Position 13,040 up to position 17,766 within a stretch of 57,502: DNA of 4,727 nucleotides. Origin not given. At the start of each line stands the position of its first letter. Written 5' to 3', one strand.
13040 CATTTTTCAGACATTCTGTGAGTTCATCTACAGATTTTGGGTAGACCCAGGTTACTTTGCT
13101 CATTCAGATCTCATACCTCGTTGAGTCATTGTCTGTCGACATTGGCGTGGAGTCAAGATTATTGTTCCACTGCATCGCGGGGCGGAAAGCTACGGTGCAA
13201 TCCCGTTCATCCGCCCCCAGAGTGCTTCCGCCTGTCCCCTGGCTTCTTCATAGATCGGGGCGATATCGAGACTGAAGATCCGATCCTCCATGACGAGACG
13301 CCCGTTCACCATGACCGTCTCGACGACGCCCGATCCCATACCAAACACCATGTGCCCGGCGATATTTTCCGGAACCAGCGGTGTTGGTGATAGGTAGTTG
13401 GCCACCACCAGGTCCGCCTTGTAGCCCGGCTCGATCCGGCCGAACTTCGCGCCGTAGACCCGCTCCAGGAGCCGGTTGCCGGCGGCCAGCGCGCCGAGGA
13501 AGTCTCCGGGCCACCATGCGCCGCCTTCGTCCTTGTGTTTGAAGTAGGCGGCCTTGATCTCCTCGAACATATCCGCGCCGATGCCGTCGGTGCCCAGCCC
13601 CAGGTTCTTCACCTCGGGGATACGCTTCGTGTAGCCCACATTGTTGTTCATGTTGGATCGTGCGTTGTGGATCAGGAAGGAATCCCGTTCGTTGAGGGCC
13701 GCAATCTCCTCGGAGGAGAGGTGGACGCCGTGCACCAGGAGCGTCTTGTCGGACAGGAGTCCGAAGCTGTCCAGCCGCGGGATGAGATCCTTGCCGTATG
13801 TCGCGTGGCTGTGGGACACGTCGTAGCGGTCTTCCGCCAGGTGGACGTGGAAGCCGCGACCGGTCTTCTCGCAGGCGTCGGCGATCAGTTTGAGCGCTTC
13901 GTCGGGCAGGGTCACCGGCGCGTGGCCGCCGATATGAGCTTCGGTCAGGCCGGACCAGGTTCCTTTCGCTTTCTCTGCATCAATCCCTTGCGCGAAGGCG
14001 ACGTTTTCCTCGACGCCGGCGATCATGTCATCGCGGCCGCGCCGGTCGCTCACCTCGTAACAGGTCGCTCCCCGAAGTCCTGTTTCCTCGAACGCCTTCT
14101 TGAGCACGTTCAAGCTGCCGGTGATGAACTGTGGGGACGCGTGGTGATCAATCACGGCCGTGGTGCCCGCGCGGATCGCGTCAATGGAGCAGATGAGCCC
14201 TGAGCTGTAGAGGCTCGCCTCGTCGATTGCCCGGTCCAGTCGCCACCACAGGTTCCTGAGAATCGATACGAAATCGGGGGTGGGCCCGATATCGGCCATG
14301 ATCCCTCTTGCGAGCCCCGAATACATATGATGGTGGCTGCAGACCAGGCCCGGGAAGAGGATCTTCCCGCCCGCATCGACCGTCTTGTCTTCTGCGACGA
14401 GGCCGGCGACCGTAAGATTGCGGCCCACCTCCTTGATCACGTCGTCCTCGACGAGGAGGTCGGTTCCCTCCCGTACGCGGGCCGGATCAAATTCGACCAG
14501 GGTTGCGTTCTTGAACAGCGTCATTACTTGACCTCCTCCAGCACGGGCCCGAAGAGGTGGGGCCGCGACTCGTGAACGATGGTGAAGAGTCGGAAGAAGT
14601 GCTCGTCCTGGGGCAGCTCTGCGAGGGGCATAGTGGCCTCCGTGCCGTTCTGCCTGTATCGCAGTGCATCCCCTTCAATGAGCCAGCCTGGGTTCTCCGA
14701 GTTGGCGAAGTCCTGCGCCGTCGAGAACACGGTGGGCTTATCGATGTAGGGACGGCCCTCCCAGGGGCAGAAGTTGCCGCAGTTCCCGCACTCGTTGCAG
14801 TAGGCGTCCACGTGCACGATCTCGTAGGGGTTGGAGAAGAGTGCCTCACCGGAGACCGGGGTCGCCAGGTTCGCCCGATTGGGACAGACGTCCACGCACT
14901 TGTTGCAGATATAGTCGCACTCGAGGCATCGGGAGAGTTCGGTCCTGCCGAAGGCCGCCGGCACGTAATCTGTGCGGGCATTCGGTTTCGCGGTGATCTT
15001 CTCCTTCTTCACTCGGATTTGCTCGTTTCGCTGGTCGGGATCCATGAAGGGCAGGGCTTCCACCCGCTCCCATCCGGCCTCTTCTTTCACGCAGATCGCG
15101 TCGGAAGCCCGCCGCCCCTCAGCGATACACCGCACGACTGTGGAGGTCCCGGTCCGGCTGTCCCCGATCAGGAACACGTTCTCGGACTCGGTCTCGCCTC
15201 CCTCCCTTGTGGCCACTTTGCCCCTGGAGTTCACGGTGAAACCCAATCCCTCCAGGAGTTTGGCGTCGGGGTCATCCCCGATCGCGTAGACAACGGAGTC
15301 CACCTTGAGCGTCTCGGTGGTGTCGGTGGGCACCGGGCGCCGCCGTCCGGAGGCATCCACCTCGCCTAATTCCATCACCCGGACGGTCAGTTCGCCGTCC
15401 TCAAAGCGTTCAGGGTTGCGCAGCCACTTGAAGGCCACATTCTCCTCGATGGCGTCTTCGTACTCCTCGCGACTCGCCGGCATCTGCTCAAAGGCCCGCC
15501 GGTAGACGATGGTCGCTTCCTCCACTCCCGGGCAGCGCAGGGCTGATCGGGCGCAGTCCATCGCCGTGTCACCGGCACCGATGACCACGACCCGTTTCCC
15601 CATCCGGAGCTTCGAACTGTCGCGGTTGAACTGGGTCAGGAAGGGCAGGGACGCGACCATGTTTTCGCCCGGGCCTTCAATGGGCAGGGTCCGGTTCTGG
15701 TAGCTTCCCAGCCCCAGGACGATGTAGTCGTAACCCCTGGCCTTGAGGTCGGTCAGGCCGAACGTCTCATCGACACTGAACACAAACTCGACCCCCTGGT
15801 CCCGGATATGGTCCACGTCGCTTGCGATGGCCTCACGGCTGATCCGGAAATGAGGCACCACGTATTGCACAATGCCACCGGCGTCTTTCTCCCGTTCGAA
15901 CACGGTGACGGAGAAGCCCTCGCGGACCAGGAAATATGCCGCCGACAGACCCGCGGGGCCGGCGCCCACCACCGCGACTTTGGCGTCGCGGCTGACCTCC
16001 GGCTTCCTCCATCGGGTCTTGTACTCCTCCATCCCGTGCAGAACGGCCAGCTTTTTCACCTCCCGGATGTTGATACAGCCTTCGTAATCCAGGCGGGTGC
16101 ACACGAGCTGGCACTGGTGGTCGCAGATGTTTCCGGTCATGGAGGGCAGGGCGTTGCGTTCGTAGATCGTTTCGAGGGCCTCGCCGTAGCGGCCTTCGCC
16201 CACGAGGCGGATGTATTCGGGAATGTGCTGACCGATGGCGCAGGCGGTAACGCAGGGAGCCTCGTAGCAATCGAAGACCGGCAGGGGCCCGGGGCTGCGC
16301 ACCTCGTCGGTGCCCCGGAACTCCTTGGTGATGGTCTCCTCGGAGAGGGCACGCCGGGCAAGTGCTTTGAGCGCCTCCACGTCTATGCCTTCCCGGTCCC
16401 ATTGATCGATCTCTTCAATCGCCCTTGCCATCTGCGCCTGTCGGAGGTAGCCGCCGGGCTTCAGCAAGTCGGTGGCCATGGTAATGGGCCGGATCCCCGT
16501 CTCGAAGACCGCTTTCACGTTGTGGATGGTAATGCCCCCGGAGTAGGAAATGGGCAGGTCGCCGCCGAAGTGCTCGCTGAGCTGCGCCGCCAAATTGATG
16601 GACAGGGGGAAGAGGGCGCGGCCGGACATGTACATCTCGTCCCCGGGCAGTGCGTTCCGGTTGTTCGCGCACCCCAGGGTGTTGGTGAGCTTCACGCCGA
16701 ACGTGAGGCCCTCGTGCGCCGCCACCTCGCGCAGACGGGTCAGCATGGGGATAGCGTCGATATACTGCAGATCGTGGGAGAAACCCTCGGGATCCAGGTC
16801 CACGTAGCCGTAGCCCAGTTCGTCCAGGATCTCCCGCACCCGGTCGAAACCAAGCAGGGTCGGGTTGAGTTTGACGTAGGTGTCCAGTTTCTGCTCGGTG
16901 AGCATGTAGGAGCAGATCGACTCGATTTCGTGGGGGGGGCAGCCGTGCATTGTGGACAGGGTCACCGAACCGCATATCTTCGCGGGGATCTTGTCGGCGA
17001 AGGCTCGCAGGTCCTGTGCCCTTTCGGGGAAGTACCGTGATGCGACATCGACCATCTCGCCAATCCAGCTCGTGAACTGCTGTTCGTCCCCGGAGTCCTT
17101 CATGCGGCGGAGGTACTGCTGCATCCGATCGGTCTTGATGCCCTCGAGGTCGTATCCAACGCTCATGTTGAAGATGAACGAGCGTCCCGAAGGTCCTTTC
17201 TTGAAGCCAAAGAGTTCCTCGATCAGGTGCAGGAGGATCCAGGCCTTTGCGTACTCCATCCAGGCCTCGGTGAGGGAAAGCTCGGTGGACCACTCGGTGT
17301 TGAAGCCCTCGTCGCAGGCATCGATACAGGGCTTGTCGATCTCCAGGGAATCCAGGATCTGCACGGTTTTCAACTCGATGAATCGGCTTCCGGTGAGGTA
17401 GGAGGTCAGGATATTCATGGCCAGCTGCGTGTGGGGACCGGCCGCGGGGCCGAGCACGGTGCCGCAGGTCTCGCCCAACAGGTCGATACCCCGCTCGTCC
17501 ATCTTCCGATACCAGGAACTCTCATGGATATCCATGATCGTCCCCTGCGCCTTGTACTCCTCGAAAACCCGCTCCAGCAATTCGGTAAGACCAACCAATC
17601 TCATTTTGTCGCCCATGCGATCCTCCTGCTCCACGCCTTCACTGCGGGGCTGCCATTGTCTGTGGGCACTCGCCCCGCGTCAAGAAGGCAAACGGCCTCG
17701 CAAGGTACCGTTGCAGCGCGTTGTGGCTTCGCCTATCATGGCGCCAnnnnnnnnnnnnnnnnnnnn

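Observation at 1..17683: Thirteen-gene, translationally coupled purine/urate-type catabolic super-operon built from YgfK, SsnA, XDH, hydantoinase, YgeY, YgeW and PLP-enzyme families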

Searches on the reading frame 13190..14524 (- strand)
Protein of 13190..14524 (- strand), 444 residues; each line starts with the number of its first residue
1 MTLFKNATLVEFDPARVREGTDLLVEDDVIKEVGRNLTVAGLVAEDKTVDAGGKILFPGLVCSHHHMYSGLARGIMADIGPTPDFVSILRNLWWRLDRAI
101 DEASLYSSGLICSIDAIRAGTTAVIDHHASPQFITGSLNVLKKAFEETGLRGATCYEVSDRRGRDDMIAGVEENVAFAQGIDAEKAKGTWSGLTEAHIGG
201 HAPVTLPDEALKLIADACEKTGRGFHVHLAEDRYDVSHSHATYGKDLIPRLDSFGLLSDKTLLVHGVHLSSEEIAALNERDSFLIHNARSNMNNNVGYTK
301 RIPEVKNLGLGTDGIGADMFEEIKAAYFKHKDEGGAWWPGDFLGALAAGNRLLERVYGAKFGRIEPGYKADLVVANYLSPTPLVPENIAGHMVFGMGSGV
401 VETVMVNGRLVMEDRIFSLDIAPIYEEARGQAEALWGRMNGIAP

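Call 5: search_protein_families(library=ncbifam, proteins=[window:13190-14524:-], max_evalue=0.00001)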
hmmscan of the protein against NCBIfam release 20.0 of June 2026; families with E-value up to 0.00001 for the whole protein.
window:13190-14524:- (444 aa): 25 families
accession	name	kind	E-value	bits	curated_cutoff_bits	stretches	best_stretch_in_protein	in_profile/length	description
TIGR03314.1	Se_ssnA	subfamily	1.5e-176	587.6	455.5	1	3-439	2-441/441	putative selenium metabolism protein SsnA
NF005540.0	PRK07203.1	equivalog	2.3e-170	567.1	444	1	1-440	1-443/444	putative aminohydrolase SsnA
NF004701.0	PRK06038.1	equivalog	4e-49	167.5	609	1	3-439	7-430/432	N-ethylammeline chlorohydrolase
NF006252.0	PRK08393.1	equivalog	4.1e-44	151.3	617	1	6-427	7-415/424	N-ethylammeline chlorohydrolase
NF005557.0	PRK07228.1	equivalog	3.3e-41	141.4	522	1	2-436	3-438/445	5'-deoxyadenosine deaminase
NF006549.0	PRK09045.1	equivalog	4.7e-36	124.4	540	1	9-428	17-432/444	TRZ/ATZ family hydrolase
NF006055.0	PRK08203.1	equivalog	1.2e-32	113.1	532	1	5-436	10-451/455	8-oxoguanine deaminase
NF004995.0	PRK06380.1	subfamily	3.8e-31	108.5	567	1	2-416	3-404/418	metal-dependent hydrolase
NF006056.0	PRK08204.1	subfamily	1.9e-30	106.1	391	1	2-433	5-438/449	hypothetical protein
NF009059.0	PRK12393.1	equivalog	4.2e-27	95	543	1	18-433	26-453/460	amidohydrolase family protein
NF006681.0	PRK09229.1-2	equivalog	4.2e-26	91.7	362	1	13-416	14-429/451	formimidoylglutamate deiminase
NF012037.0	PRK15493.1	equivalog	2.4e-25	89.2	779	1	3-421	4-419/435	bifunctional S-methyl-5'-thioadenosine deaminase/S-adenosylhomocysteine deaminase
NF005552.0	PRK07213.1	equivalog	7.3e-18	64.6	294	1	1-375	1-349/382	chlorohydrolase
NF005211.0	PRK06687.1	equivalog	7.3e-16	57.9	703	1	200-414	187-411/419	TRZ/ATZ family protein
NF004801.0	PRK06151.1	subfamily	7.4e-16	58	416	1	205-437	218-464/491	chlorohydrolase family protein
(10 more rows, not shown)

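Call 17: find_encoding_contigs(protein=window:13190-14524:-, flank=10000, max_places=6)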
Protein window:13190-14524:- (444 aa): no gene with exactly this product is on record in the collection.

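Call 68: find_homologous_proteins(query=window:13190-14524:-, max_evalue=1e-60)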
Query window:13190-14524:- (444 aa): 3280 proteins with E <= 1e-60 among 8000 candidates; the best 120 are listed.
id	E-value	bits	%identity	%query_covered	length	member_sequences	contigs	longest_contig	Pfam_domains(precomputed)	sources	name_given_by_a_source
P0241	0.0e+0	1012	100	100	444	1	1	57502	PF07969.18,PF01979.27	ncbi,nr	ncbi:MAG: putative aminohydrolase SsnA [Spirochaetales bacterium]|nr:putative aminohydrolase SsnA [S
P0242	2.1e-265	899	87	100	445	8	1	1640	PF07969.18,PF01979.27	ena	-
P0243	6.2e-263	890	86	100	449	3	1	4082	PF07969.18,PF01979.27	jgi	-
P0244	4.0e-253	858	84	100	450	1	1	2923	PF07969.18,PF01979.27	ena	-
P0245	2.4e-249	846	81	100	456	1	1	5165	PF07969.18,PF01979.27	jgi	jgi:putative selenium metabolism protein SsnA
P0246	3.9e-235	799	78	100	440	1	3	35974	PF07969.18,PF01979.27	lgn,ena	-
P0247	2.5e-224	763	73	100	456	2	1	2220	PF07969.18,PF01979.27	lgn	-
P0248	3.0e-221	753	71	100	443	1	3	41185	PF01979.27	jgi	jgi:putative selenium metabolism protein SsnA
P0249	1.5e-220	751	72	100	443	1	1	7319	PF01979.27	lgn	-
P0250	4.4e-219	746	73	100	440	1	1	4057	PF07969.18,PF01979.27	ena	-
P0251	3.3e-212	723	70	100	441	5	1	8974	PF07969.18,PF01979.27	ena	-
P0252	2.0e-206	704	69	100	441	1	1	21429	PF07969.18,PF01979.27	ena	-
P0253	2.0e-206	704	69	100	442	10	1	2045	PF01979.27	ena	-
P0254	2.3e-206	704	67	100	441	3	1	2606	PF07969.18,PF01979.27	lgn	-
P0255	1.5e-204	698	69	100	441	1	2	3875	PF07969.18,PF01979.27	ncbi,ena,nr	ncbi:MAG: putative aminohydrolase SsnA [Spirochaetales bacterium]|nr:putative aminohydrolase SsnA [S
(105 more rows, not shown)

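Call 69: find_encoding_contigs(protein=P0246, flank=10000, max_places=1)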
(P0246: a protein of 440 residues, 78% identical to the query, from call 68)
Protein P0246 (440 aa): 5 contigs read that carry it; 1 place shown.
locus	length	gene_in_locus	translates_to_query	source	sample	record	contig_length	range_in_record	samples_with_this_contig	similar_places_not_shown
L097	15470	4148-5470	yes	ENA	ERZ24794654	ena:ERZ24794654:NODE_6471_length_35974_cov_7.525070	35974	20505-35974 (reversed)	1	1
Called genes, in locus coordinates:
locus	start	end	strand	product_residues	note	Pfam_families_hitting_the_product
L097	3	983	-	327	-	?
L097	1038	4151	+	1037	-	PF14691:Fer4_20, PF00890:FAD_binding_2 (weak), PF01266:DAO, PF01494:FAD_binding_3 (weak), PF01946:Thi4 (weak), PF07992:Pyr_redox_2, PF13450:NAD_binding_8, PF13738:Pyr_redox_3 (weak), +2 more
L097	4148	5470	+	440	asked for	PF01979:Amidohydro_1, PF07969:Amidohydro_3 (faint)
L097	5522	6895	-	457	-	PF01979:Amidohydro_1, PF07969:Amidohydro_3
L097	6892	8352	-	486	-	PF00291:PALP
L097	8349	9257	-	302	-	PF00941:FAD_binding_5, PF03450:CO_deh_flav_C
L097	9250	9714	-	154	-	PF00111:Fer2, PF13085:Fer2_3 (weak), PF01799:Fer2_2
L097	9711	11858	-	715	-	PF01315:Ald_Xan_dh_C, PF02738:MoCoBD_1, PF20256:MoCoBD_2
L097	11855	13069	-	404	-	PF00291:PALP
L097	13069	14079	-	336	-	PF02729:OTCace_N, PF00185:OTCace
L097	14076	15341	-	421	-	PF01546:Peptidase_M20, PF07687:M20_dimer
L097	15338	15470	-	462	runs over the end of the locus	PF01979:Amidohydro_1, PF07969:Amidohydro_3 (weak)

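Call 79: search_protein_families(library=ncbifam, proteins=[L097:5522-6895:-, L097:6892-8352:-], max_evalue=0.00001)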
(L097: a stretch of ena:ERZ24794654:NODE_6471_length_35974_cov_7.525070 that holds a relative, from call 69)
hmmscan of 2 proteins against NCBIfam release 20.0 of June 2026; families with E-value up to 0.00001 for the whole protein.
L097:5522-6895:- (457 aa): 29 families (the best 25 are shown)
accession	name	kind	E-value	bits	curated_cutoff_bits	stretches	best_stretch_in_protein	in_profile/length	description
NF006055.0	PRK08203.1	equivalog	1.4e-175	584.2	532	1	23-455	28-451/455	8-oxoguanine deaminase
NF009059.0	PRK12393.1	equivalog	4.3e-118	394.9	543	1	46-455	45-456/460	amidohydrolase family protein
NF005557.0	PRK07228.1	equivalog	7.7e-86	288.5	522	1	22-455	22-438/445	5'-deoxyadenosine deaminase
NF006549.0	PRK09045.1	equivalog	1.7e-72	244.4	540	1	24-454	32-439/444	TRZ/ATZ family hydrolase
NF004701.0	PRK06038.1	equivalog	1e-70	238.6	609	1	45-454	39-426/432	N-ethylammeline chlorohydrolase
NF006252.0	PRK08393.1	equivalog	3.6e-64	217.3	617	1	48-453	39-422/424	N-ethylammeline chlorohydrolase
NF006681.0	PRK09229.1-2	equivalog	7.6e-57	193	362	1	22-441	22-437/451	formimidoylglutamate deiminase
NF012037.0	PRK15493.1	equivalog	4e-51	174.2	779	1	45-447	41-426/435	bifunctional S-methyl-5'-thioadenosine deaminase/S-adenosylhomocysteine deaminase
NF006056.0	PRK08204.1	subfamily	3.1e-47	161.4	391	1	21-455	24-441/449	hypothetical protein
NF005211.0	PRK06687.1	equivalog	4e-47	160.9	703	1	40-438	35-417/419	TRZ/ATZ family protein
TIGR02022.1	hutF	equivalog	2.1e-44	152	413.05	1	52-442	40-443/455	formimidoylglutamate deiminase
NF005540.0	PRK07203.1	equivalog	4.9e-44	150.7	444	1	21-454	21-438/444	putative aminohydrolase SsnA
NF004801.0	PRK06151.1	subfamily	1.6e-43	149.3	416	1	50-454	45-462/491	chlorohydrolase family protein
NF006679.0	PRK09228.1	subfamily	1.4e-42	146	351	1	27-430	37-430/433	guanine deaminase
NF004995.0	PRK06380.1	subfamily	3.6e-42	144.8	567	1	48-445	39-414/418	metal-dependent hydrolase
TIGR03314.1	Se_ssnA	subfamily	8.2e-39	133.7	455.5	1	23-454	22-437/441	putative selenium metabolism protein SsnA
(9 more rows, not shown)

L097:6892-8352:- (486 aa): 8 families
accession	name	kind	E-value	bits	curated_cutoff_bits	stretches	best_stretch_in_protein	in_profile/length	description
TIGR01139.1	cysK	equivalog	4.2e-27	95.2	350.95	1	86-388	16-293/298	cysteine synthase A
TIGR01136.1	cysKM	subfamily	3.4e-24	85.7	344.15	1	87-387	17-293/299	cysteine synthase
NF007989.0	PRK10717.1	equivalog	1.2e-18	67.3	387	1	84-391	24-316/334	cysteine synthase A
TIGR01137.1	cysta_beta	equivalog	2.4e-17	62.8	510.25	1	80-390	15-308/457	cystathionine beta-synthase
TIGR03945.1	PLP_SbnA_fam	equivalog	3.5e-11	42.7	349.95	1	79-323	10-249/304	2,3-diaminopropionate biosynthesis protein SbnA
NF008735.0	PRK11761.1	equivalog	2.8e-09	36.7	413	1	101-323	37-244/296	cysteine synthase CysM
NF053679.1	CysteaSynCapA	equivalog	1.9e-06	26.9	600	1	135-317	74-261/329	cysteate synthase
TIGR01138.1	cysM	equivalog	8.3e-06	25.5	394.2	0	102-325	34-242/290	cysteine synthase B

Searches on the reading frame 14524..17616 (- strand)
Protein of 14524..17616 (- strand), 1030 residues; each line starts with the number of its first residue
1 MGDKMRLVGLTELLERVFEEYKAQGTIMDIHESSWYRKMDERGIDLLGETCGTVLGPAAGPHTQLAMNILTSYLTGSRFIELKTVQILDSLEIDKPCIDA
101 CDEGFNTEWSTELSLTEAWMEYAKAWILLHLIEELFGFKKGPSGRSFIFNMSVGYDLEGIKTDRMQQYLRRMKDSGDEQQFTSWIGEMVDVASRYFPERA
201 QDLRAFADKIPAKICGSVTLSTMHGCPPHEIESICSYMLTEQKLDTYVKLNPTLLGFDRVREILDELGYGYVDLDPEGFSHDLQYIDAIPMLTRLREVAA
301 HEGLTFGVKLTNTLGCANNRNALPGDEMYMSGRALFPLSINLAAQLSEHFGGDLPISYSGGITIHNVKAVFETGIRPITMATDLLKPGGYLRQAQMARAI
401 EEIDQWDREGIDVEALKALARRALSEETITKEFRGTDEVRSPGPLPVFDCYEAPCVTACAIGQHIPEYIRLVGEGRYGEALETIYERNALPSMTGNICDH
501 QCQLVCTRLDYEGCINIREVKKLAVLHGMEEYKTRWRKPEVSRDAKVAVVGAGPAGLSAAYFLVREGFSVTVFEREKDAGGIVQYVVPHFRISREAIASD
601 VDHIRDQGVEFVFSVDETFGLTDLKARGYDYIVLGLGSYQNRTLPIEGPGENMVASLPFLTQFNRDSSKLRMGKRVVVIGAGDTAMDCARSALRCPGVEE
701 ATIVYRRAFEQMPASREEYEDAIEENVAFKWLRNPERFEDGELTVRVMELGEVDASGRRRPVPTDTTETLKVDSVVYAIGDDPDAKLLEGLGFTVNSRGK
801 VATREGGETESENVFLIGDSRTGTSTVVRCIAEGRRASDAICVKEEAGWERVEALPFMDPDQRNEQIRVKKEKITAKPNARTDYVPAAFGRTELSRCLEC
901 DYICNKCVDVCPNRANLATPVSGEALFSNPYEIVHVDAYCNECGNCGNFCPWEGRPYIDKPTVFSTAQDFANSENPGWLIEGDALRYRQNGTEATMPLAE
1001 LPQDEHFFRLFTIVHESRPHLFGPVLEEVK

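Call 5: search_protein_families(library=ncbifam, proteins=[window:14524-17616:-], max_evalue=0.00001)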
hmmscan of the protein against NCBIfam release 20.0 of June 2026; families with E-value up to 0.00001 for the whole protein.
window:14524-17616:- (1030 aa): 45 families (the best 25 are shown)
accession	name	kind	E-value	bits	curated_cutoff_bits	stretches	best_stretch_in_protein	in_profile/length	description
TIGR03315.1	Se_ygfK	equivalog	0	1328.5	835.3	1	2-998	1-984/1012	putative selenate reductase subunit YgfK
NF009410.0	PRK12771.1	subfamily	4.3e-100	335.9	516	1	451-952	46-557/566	NAD(P)-binding protein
NF009454.0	PRK12814.1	equivalog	1.1e-82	278.5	916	1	449-841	99-496/657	putative NADPH-dependent glutamate synthase small subunit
NF009414.0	PRK12778.1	equivalog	5.6e-81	272.9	1103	1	447-841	331-745/752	bifunctional dihydroorotate dehydrogenase B NAD binding subunit/NADPH-dependent glutamate synthase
TIGR01316.1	gltA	equivalog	1.5e-73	248.2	471.75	1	450-841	31-445/449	NADPH-dependent glutamate synthase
TIGR01318.1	gltD_gamma_fam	subfamily_domain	5.7e-71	239.5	482.95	1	448-841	43-461/467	glutamate synthase, small subunit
NF009415.0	PRK12779.1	equivalog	1.9e-67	227.9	1519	1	456-842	211-623/944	putative bifunctional glutamate synthase subunit beta/2-polyprenylphenol hydroxylase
NF009413.0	PRK12775.1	equivalog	4.8e-61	206.7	1895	1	449-845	335-754/1006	putative trifunctional 2-polyprenylphenol hydroxylase/glutamate synthase subunit beta/ferritin domain-containing protein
NF010590.0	PRK13984.1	equivalog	5.8e-61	206.4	946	1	455-841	198-602/611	putative oxidoreductase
NF009408.0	PRK12769.1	equivalog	1.2e-58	198.7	1003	1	418-842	200-648/659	formate-dependent uric acid utilization protein AegA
TIGR01317.1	GOGAT_sm_gam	subfamily_domain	1.4e-54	185.8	447.7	1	449-841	46-474/485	glutamate synthase small subunit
NF009451.0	PRK12809.1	equivalog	1.5e-52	178.8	1154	1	450-839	214-628/639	formate-dependent uric acid utilization protein YgfT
NF009409.0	PRK12770.1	subfamily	8.1e-51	173.1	343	1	537-841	11-346/360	putative glutamate synthase subunit beta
NF045663.1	diclust_near_Sec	equivalog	7.2e-33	113.6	530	1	453-640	18-201/759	pyridine nucleotide-disulfide oxidoreductase/dicluster-binding protein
TIGR01292.1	TRX_reduct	equivalog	7.4e-18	64.4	343.45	1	672-839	140-294/300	thioredoxin-disulfide reductase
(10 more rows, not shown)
